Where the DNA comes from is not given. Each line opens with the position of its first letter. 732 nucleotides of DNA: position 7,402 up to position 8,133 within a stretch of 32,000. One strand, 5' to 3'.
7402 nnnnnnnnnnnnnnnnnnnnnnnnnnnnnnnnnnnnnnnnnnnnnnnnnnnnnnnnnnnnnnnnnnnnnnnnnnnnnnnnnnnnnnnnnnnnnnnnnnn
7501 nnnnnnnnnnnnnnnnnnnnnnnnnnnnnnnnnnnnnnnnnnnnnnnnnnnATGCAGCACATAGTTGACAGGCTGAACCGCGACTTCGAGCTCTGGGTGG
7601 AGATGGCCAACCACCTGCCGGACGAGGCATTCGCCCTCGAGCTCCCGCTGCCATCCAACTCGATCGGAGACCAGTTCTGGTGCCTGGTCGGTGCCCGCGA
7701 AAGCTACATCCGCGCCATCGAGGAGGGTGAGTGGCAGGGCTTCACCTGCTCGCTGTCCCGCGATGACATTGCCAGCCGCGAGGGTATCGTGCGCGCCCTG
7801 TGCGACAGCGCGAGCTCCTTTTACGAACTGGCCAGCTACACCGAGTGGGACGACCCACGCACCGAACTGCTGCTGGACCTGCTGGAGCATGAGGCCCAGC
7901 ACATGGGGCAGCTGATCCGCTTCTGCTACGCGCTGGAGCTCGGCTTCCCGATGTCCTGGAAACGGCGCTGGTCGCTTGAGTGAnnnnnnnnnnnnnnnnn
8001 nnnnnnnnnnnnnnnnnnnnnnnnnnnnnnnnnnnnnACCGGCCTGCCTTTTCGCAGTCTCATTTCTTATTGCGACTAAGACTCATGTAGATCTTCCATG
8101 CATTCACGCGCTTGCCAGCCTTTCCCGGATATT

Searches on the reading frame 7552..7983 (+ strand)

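Call 55: search_protein_families(library=pfam, proteins=[window:7552-7983:+], max_evalue=0.001)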
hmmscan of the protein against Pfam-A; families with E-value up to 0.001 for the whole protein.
window:7552-7983:+ (143 aa): 1 family
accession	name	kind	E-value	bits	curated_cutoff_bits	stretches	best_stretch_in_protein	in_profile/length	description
PF05163.17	DinB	-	6.9e-05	23.3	23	0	13-64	17-70/165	DinB family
